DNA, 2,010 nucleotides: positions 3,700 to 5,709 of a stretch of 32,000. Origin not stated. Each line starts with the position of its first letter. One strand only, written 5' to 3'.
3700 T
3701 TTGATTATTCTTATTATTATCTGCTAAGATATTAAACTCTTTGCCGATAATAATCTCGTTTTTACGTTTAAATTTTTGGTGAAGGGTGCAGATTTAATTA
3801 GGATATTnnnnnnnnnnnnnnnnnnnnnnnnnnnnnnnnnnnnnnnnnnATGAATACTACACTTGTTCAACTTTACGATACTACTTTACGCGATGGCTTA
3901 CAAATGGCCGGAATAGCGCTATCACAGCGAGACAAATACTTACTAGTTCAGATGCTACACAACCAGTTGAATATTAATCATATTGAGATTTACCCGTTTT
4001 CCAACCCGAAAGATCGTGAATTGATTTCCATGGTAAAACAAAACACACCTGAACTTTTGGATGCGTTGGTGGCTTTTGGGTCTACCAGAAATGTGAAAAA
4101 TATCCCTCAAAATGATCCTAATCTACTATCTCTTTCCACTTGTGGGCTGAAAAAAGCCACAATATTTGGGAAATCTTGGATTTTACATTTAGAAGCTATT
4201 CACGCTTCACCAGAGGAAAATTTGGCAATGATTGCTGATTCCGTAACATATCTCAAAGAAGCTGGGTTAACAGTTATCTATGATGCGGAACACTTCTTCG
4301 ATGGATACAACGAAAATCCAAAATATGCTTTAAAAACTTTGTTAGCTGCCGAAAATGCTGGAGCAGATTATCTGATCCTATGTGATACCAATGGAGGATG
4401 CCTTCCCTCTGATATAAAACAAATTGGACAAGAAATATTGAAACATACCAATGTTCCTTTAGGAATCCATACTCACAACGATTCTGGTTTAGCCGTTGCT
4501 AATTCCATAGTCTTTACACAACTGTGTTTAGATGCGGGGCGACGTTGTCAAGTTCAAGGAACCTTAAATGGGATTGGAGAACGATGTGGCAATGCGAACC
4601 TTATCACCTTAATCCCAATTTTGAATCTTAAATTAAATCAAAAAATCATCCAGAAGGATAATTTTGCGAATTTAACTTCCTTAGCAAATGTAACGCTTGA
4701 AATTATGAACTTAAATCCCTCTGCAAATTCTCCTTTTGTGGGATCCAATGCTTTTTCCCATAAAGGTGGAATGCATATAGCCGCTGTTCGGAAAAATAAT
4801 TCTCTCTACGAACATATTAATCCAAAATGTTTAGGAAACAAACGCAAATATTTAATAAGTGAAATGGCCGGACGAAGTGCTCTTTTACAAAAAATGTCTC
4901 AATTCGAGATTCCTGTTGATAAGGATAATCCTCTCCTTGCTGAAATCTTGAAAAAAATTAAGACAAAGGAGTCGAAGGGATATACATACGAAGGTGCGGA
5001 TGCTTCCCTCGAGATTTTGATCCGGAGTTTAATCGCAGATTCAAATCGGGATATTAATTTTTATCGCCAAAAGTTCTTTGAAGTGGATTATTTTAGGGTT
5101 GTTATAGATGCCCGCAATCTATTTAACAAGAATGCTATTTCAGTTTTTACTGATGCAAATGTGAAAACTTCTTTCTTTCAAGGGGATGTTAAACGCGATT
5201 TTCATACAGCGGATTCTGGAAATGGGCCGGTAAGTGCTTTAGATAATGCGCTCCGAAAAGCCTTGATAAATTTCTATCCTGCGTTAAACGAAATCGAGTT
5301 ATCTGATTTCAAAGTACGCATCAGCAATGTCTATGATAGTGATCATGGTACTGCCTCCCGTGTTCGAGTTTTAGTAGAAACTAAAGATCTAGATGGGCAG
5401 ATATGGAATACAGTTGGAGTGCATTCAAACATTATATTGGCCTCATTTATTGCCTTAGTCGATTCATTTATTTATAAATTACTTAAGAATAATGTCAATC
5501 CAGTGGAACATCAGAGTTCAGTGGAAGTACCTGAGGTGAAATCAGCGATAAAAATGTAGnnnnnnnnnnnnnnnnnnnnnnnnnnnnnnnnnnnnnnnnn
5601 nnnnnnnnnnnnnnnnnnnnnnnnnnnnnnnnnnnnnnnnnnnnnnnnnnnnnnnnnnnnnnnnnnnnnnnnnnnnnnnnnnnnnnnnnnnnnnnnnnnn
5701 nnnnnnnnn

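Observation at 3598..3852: Ile leader: overlapping 10-bp helices, two T5 tracts and a tandem 9-nt repeat between the sORF and cimA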

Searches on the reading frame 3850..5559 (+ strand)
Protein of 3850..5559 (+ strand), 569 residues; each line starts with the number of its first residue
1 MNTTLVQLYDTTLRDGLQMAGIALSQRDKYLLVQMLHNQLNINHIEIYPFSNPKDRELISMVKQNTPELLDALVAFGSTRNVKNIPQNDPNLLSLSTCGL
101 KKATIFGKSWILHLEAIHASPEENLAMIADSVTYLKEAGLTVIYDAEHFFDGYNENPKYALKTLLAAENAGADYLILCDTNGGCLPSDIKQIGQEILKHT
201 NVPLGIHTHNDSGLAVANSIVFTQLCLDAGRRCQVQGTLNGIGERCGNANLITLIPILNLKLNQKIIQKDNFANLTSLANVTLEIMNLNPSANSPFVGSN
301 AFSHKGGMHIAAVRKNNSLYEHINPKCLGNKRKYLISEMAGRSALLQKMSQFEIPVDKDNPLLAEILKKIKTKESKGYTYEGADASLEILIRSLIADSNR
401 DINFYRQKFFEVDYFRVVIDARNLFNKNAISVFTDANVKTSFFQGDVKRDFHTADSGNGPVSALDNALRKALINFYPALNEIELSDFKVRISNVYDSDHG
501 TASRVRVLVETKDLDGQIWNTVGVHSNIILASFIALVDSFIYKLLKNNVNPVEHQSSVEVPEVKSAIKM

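Call 7: search_protein_families(library=ncbifam, proteins=[window:3850-5559:+])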
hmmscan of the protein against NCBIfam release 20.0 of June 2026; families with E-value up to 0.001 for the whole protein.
window:3850-5559:+ (569 aa): 19 families
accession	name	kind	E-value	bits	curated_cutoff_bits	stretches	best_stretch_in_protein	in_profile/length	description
TIGR00977.1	citramal_synth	equivalog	2.4e-170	567.3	450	1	6-549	2-522/526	citramalate synthase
NF002085.0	PRK00915.1-2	subfamily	2.9e-65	221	517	1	4-540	12-496/504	2-isopropylmalate synthase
TIGR02090.1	LEU1_arch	subfamily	1.2e-56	192.4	484.75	1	6-380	1-354/363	isopropylmalate/citramalate/homocitrate synthases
NF002086.0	PRK00915.1-3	equivalog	1.1e-49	169.3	532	1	4-541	5-499/516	2-isopropylmalate synthase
TIGR00973.1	leuA_bact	equivalog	4.7e-46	157.3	598.7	1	6-539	2-492/494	2-isopropylmalate synthase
TIGR02146.1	LysS_fung_arch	equivalog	1.7e-45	155.7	413.55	1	9-371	2-343/344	homocitrate synthase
NF002088.0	PRK00915.1-5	equivalog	8.3e-45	153.2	697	1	6-546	4-501/514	2-isopropylmalate synthase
TIGR02660.1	nifV_homocitr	equivalog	4.4e-42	144.7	462.9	1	6-372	2-347/365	homocitrate synthase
NF041069.1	IPMS_Sufob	equivalog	5.2e-41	141.2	600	1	6-382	1-358/371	isopropylmalate synthase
NF002084.0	PRK00915.1-1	equivalog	6.9e-39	133.7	748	1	6-544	5-500/523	2-isopropylmalate synthase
NF002087.0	PRK00915.1-4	equivalog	2.3e-38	132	729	1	6-540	7-499/516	2-isopropylmalate synthase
NF042433.1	CitmalDyn_Leptosp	equivalog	2.1e-34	119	950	1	4-354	6-347/514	(R)-citramalate synthase CimA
NF042434.1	IPMS_Lepto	equivalog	6.5e-23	81.3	500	1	4-360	4-358/374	2-isopropylmalate synthase LeuA2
NF002991.1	PRK03739.1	subfamily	3.4e-18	65.6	455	1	189-318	222-343/550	2-isopropylmalate synthase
TIGR00970.1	leuA_yeast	equivalog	4.2e-14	52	697.4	1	189-321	225-349/564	2-isopropylmalate synthase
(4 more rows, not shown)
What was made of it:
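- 3850..5559 (+): cimA, citramalate synthase. TIGR00977, 567 bits (cutoff 450) (call 7).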

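Call 12: find_encoding_contigs(protein=window:3850-5559:+, flank=6000, max_places=6)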
Protein window:3850-5559:+ (569 aa): 2 contigs read that carry it; 1 place shown.
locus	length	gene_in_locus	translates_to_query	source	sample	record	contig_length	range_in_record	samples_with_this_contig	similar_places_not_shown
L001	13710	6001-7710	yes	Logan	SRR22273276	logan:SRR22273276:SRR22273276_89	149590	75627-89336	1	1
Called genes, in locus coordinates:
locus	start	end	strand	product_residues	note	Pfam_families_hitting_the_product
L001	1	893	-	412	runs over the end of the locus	PF00899:ThiF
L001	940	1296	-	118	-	-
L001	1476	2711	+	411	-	-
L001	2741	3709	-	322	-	-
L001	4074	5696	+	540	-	PF00682:HMGL-like, PF22617:HCS_D2, PF08502:LeuA_dimer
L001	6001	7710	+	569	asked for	PF00682:HMGL-like, PF22617:HCS_D2, PF08502:LeuA_dimer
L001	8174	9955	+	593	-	PF02776:TPP_enzyme_N, PF00205:TPP_enzyme_M, PF02775:TPP_enzyme_C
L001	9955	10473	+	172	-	PF01842:ACT (faint), PF22629:ACT_AHAS_ss, PF13710:ACT_5, PF10369:ALS_ss_C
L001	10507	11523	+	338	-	PF02826:2-Hacid_dh_C (weak), PF07991:KARI_N, PF01450:KARI_C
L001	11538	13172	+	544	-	PF00920:ILVD_EDD_N, PF24877:ILV_EDD_C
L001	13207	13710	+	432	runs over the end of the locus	PF00330:Aconitase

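Call 15: find_homologous_proteins(query=window:3850-5559:+, max_evalue=1e-50)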
Query window:3850-5559:+ (569 aa): 7999 proteins with E <= 1e-50 among 8000 candidates; the best 120 are listed.
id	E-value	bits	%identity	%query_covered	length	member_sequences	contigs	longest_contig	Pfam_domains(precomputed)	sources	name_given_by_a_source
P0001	0.0e+0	1270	100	100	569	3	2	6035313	PF22617.2,PF00682.26,PF08502.16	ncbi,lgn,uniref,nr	ncbi:(R)-citramalate synthase [Candidatus Lokiarchaeum ossiferum]|uniref:Citramalate synthase n=1 Ta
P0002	0.0e+0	1034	80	98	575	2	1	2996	PF22617.2,PF00682.26,PF08502.16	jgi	-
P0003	0.0e+0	1030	80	98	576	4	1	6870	PF22617.2,PF00682.26,PF08502.16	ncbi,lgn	-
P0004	2.3e-298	1008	79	98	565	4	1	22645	PF22617.2,PF00682.26,PF08502.16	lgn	-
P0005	7.7e-296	1000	79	97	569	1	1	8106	PF22617.2,PF00682.26,PF08502.16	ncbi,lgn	-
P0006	8.3e-296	1000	77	98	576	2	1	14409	PF22617.2,PF00682.26,PF08502.16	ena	-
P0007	1.4e-292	989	78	99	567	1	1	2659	PF22617.2,PF00682.26,PF08502.16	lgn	-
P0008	1.3e-268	910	79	88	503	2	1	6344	PF22617.2,PF00682.26,PF08502.16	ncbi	ncbi:MAG: citramalate synthase, partial [Promethearchaeota archaeon]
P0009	3.3e-223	760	62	96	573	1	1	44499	PF22617.2,PF00682.26,PF08502.16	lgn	-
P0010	3.0e-212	724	57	96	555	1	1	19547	PF22617.2,PF00682.26,PF08502.16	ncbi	-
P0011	2.3e-209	715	57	96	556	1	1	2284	PF22617.2,PF00682.26,PF08502.16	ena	-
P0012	1.4e-207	709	57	98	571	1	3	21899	PF22617.2,PF00682.26,PF08502.16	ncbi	ncbi:MAG: citramalate synthase [Promethearchaeota archaeon]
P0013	1.2e-206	706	57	96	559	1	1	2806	PF22617.2,PF00682.26,PF08502.16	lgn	-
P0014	2.0e-206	705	56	96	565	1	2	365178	PF22617.2,PF00682.26,PF08502.16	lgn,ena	-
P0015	2.2e-206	705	57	96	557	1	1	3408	PF22617.2,PF00682.26,PF08502.16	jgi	jgi:2-isopropylmalate synthase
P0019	5.9e-202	690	55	97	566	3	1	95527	PF22617.2,PF00682.26,PF08502.16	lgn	-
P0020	3.8e-200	684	58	96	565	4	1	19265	PF22617.2,PF00682.26,PF08502.16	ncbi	-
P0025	2.2e-194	665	56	94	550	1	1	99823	PF22617.2,PF00682.26,PF08502.16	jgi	jgi:2-isopropylmalate synthase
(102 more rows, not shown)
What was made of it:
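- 3850..5559 (+): Lokiarchaeum ossiferum (call 15).
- L. ossiferum (call 15).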

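Call 21: find_related_loci(query=window:3850-5559:+, collection=genome_contigs, flank=6000)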
Query window:3850-5559:+ (569 aa) in genome_contigs; peptide patterns used: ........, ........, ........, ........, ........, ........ (x = any residue, [..] = any of these).
600 stretches matched a pattern (row limit reached: there are more); 597 encode a relative of the query (tblastn E <= 1e-3); the best 80 are kept; 80 distinct loci.
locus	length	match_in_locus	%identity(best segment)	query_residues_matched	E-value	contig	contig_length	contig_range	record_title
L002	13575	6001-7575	49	6-546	4e-156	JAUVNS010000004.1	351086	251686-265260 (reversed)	MAG: Promethearchaeota archaeon isolate CSMAG_616 CSMAG_616_k141_516621_length_351086_cov_16.0726, whole genome shotgun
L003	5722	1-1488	49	36-550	1e-147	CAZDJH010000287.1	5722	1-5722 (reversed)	MAG TPA_asm: uncultured archaeon isolate SRP141376_co4_317 genome assembly, contig: NODE_22845_length_5722_cov_3.786307,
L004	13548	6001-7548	47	4-545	2e-145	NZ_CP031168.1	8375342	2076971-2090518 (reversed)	Paenibacillus sp. H1-7 chromosome, complete genome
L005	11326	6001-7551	46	6-547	2e-145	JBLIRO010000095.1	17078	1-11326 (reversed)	MAG: bacterium isolate MG1_202111_bin_529 MG1_202111_bin_529_scaffold_95, whole genome shotgun sequence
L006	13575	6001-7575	45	6-556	2e-145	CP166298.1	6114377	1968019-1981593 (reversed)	Paenibacillus tarimensis strain bc-1 chromosome, complete genome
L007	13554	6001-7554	48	6-548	4e-145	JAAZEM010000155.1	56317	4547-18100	MAG: Armatimonadota bacterium isolate AS09scLD_344 253513_AS09, whole genome shotgun sequence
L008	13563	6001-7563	46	3-548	3e-145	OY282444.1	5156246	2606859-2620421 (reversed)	MAG: uncultured Poribacteria bacterium genome assembly, chromosome: 1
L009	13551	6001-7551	46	6-548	1e-144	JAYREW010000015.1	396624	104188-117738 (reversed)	MAG: Nitrospiraceae bacterium isolate SH_SHASGE3bin.17 k141_612167, whole genome shotgun sequence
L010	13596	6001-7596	45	4-558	1e-144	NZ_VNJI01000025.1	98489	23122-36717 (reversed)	Paenibacillus cremeus strain JC52 contig25, whole genome shotgun sequence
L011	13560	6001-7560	45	6-551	8e-144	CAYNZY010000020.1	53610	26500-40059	MAG TPA_asm: uncultured Rhodohalobacter sp. isolate binchicken_co405_53 genome assembly, contig: NODE_833_length_53610_c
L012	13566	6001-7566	46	2-548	2e-143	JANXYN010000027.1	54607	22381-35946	MAG: Geobacteraceae bacterium isolate GL140_3_metabat_43 GL140_3_k141_757696, whole genome shotgun sequence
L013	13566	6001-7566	46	6-551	5e-143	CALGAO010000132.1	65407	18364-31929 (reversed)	MAG TPA_asm: uncultured Paenibacillaceae bacterium isolate SRR4028141_bin.104_CONCOCT_v1.1_MAG genome assembly, contig:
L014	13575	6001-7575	46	6-555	3e-143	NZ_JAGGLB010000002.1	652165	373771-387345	Paenibacillus eucommiae strain DSM 26048 Ga0454136_02, whole genome shotgun sequence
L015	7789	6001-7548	46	6-545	8e-143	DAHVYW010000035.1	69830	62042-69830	MAG TPA_asm: Bacillota bacterium isolate clean791 k141_1060953, whole genome shotgun sequence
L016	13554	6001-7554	46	5-547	1e-142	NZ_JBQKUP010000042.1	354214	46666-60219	Nitrospira sp. T9 6587_E_k141_89, whole genome shotgun sequence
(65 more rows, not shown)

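Call 22: find_encoding_contigs(protein=P0004, flank=6000, max_places=2)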
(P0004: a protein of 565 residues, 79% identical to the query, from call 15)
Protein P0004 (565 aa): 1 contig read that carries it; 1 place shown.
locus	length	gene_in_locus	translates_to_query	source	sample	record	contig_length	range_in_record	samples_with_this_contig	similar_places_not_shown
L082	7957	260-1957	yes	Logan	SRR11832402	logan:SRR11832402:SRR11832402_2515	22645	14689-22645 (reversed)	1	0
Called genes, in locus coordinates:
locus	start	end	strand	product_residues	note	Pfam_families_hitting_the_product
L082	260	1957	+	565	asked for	PF00682:HMGL-like, PF22617:HCS_D2, PF08502:LeuA_dimer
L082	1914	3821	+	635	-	PF02776:TPP_enzyme_N, PF00205:TPP_enzyme_M, PF02775:TPP_enzyme_C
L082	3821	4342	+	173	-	PF01842:ACT, PF22629:ACT_AHAS_ss, PF13710:ACT_5, PF10369:ALS_ss_C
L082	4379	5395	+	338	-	PF02826:2-Hacid_dh_C (weak), PF07991:KARI_N, PF01450:KARI_C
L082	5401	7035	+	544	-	PF00920:ILVD_EDD_N, PF24877:ILV_EDD_C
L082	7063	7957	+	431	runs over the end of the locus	PF00330:Aconitase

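Call 23: find_encoding_contigs(protein=P0006, flank=6000, max_places=2)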
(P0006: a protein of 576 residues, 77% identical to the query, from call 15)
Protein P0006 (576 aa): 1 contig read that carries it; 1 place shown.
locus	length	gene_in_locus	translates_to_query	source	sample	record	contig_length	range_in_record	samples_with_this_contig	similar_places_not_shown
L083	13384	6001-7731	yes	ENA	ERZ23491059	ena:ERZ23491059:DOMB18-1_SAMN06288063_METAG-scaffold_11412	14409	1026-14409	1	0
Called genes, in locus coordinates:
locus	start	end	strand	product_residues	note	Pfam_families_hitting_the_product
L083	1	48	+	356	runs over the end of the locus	?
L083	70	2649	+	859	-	-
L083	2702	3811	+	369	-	PF00850:Hist_deacetyl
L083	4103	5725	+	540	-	PF00682:HMGL-like, PF22617:HCS_D2, PF08502:LeuA_dimer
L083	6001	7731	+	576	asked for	PF00682:HMGL-like, PF22617:HCS_D2, PF08502:LeuA_dimer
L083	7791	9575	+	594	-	PF02776:TPP_enzyme_N, PF00205:TPP_enzyme_M, PF02775:TPP_enzyme_C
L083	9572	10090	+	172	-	PF01842:ACT (weak), PF22629:ACT_AHAS_ss, PF13710:ACT_5, PF10369:ALS_ss_C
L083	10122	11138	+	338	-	PF02826:2-Hacid_dh_C (weak), PF07991:KARI_N, PF01450:KARI_C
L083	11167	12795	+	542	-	PF00920:ILVD_EDD_N, PF24877:ILV_EDD_C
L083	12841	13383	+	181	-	?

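Call 24: find_encoding_contigs(protein=P0005, flank=6000, max_places=2)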
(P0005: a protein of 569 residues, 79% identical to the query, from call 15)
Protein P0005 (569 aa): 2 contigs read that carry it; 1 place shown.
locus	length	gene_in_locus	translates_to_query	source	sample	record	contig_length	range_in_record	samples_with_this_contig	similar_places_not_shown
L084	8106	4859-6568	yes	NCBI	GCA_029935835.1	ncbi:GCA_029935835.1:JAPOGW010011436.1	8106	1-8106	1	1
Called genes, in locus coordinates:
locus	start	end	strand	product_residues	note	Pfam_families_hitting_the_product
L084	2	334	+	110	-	?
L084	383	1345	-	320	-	PF01244:Peptidase_M19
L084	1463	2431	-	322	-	-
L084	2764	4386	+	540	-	PF00682:HMGL-like, PF22617:HCS_D2, PF08502:LeuA_dimer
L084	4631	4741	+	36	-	-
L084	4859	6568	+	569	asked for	PF00682:HMGL-like, PF22617:HCS_D2, PF08502:LeuA_dimer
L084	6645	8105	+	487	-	?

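Call 25: find_encoding_contigs(protein=P0003, flank=6000, max_places=2)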
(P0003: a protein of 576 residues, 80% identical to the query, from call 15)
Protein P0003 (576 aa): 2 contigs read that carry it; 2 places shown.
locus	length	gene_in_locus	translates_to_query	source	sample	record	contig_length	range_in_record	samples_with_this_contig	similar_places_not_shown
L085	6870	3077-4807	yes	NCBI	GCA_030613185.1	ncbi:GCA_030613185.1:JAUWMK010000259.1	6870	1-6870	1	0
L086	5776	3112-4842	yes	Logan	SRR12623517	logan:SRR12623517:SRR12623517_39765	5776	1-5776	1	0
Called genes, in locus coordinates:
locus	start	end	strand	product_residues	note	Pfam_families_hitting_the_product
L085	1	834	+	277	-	?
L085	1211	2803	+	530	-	PF00682:HMGL-like, PF22617:HCS_D2, PF08502:LeuA_dimer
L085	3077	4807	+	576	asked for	PF00682:HMGL-like, PF22617:HCS_D2, PF08502:LeuA_dimer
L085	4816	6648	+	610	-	PF02776:TPP_enzyme_N, PF00205:TPP_enzyme_M, PF02775:TPP_enzyme_C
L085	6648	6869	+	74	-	?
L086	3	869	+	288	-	?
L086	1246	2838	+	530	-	PF00682:HMGL-like, PF22617:HCS_D2, PF08502:LeuA_dimer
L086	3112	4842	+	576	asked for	PF00682:HMGL-like, PF22617:HCS_D2, PF08502:LeuA_dimer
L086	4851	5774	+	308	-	?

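Call 30: find_encoding_contigs(protein=P0009, flank=6000, max_places=1)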
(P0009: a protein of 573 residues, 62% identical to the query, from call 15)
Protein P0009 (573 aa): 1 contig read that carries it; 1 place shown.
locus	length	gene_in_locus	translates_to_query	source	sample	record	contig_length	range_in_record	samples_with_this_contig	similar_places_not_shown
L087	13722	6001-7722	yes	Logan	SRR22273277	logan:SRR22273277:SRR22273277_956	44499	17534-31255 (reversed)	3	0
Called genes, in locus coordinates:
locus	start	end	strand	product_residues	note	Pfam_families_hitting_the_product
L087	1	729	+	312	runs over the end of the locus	PF10978:DUF2785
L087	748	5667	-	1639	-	PF13195:DUF4011, PF13086:AAA_11 (weak), PF13604:AAA_30 (faint), PF13245:AAA_19 (faint), PF13086:AAA_11, PF13087:AAA_12, PF18741:MTES_1575, PF11784:DUF3320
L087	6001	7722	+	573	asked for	PF00682:HMGL-like, PF22617:HCS_D2, PF08502:LeuA_dimer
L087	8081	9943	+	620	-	PF02776:TPP_enzyme_N, PF00205:TPP_enzyme_M, PF02775:TPP_enzyme_C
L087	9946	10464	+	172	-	PF01842:ACT (weak), PF22629:ACT_AHAS_ss, PF13710:ACT_5, PF10369:ALS_ss_C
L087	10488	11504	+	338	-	PF02826:2-Hacid_dh_C (weak), PF07991:KARI_N, PF01450:KARI_C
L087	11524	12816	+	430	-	PF00330:Aconitase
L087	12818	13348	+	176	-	PF00694:Aconitase_C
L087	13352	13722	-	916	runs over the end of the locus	-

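Call 31: find_encoding_contigs(protein=P0014, flank=6000, max_places=1)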
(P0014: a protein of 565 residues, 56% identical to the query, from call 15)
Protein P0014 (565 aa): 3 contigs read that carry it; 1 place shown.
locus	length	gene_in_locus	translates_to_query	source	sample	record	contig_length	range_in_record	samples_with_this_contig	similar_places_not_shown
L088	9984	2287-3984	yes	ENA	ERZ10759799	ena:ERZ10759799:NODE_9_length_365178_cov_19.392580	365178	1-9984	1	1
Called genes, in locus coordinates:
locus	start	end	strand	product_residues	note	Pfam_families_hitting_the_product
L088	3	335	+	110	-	?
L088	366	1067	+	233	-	PF04622:ERG2_Sigma1R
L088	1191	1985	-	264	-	-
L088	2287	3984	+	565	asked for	PF00682:HMGL-like, PF22617:HCS_D2, PF08502:LeuA_dimer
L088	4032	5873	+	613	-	-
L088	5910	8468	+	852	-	PF01011:PQQ (faint), PF13570:Beta-prop_ACSF4, PF25292:Beta-prop_CGLA (faint), PF13570:Beta-prop_ACSF4, PF13360:PQQ_2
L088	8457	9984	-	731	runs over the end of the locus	PF03403:PAF-AH_p_II (faint), PF12146:Hydrolase_4 (faint)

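Call 32: find_encoding_contigs(protein=P0019, flank=6000, max_places=1)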
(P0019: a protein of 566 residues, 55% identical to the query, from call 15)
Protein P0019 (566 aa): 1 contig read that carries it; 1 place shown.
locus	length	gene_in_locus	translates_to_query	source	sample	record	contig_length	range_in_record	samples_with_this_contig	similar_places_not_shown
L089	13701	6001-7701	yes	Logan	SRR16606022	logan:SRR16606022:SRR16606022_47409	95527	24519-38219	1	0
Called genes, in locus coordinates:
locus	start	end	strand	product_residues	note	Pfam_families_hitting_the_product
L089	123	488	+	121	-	-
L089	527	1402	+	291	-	-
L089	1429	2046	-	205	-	-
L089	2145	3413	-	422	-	PF01408:GFO_IDH_MocA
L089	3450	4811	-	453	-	PF00202:Aminotran_3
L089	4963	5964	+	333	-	PF13088:BNR_2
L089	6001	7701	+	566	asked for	PF00682:HMGL-like, PF22617:HCS_D2, PF08502:LeuA_dimer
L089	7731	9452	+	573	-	-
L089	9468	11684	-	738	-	-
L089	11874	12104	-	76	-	PF01907:Ribosomal_L37e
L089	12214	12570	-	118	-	PF01423:LSM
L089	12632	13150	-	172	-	PF17832:Pre-PUA (weak), PF01472:PUA, PF26292:PUA_elF2D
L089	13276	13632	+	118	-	-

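Call 46: find_encoding_contigs(protein=P0012, flank=6000, max_places=1)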
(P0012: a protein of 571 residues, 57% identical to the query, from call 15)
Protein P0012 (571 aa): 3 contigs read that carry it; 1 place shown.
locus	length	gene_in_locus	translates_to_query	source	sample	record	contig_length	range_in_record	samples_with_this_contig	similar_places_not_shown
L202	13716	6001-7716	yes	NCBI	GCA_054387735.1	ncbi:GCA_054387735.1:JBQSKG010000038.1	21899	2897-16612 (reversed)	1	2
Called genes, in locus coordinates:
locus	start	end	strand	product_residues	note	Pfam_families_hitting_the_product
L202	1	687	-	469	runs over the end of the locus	PF00202:Aminotran_3, PF00155:Aminotran_1_2 (weak)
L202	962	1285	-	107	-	-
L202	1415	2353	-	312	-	PF01978:TrmB (weak)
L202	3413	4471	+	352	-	PF01658:Inos-1-P_synth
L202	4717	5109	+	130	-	-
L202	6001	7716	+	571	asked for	PF00682:HMGL-like, PF22617:HCS_D2, PF08502:LeuA_dimer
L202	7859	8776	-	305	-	PF04343:DUF488, PF22751:DUF488-N3a (weak)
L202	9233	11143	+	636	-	-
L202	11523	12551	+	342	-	PF13593:SBF_like, PF01758:SBF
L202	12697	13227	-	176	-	-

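Call 47: find_encoding_contigs(protein=P0025, flank=6000, max_places=1)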
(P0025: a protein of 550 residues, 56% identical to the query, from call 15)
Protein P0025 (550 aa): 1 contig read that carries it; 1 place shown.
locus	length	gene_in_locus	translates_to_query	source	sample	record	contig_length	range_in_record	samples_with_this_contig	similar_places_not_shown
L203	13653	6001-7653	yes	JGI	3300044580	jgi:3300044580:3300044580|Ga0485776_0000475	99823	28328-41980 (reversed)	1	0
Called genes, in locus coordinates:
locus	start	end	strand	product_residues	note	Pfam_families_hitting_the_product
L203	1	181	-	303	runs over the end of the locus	PF00892:EamA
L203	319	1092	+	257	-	-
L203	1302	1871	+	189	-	-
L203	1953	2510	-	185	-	-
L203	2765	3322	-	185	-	-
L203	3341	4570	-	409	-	PF00696:AA_kinase, PF01472:PUA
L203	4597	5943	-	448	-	PF00171:Aldedh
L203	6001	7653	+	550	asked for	PF00682:HMGL-like, PF22617:HCS_D2, PF08502:LeuA_dimer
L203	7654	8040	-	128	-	-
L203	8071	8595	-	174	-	-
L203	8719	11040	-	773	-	-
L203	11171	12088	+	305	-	PF02729:OTCace_N, PF00185:OTCace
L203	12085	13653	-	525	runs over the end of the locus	PF00989:PAS (faint), PF13426:PAS_9 (weak), PF00512:HisKA, PF02518:HATPase_c, PF00072:Response_reg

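Call 66: find_encoding_contigs(protein=P0020, flank=3000, max_places=1)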
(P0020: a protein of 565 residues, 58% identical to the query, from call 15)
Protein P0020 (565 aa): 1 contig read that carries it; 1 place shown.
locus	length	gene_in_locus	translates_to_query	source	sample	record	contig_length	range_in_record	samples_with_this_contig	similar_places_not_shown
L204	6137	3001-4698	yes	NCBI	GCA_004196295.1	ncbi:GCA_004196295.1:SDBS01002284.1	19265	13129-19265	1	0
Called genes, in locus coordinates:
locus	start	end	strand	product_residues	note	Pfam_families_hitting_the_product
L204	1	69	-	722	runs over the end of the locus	PF07282:Cas12f1-like_TNB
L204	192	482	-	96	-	PF02737:3HCDH_N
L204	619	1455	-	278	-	PF01210:NAD_Gly3P_dh_N (weak), PF02737:3HCDH_N, PF03446:NAD_binding_2 (weak), PF00725:3HCDH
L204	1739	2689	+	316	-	PF01658:Inos-1-P_synth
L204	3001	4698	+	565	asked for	PF00682:HMGL-like, PF22617:HCS_D2, PF08502:LeuA_dimer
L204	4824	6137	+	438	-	?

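Call 67: find_encoding_contigs(protein=P0010, flank=3000, max_places=1)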
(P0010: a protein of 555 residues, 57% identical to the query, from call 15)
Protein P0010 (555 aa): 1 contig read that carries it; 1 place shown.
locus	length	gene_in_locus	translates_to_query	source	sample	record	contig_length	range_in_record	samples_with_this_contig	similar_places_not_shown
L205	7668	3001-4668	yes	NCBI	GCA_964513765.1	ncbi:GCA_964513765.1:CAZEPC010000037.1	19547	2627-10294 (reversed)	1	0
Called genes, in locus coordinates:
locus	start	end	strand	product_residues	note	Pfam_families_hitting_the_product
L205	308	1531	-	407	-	PF00696:AA_kinase, PF01472:PUA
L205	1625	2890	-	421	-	PF00171:Aldedh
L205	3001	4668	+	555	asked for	PF00682:HMGL-like, PF22617:HCS_D2, PF08502:LeuA_dimer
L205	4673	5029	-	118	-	-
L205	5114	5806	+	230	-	PF01569:PAP2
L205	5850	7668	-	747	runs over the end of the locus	PF00004:AAA (faint)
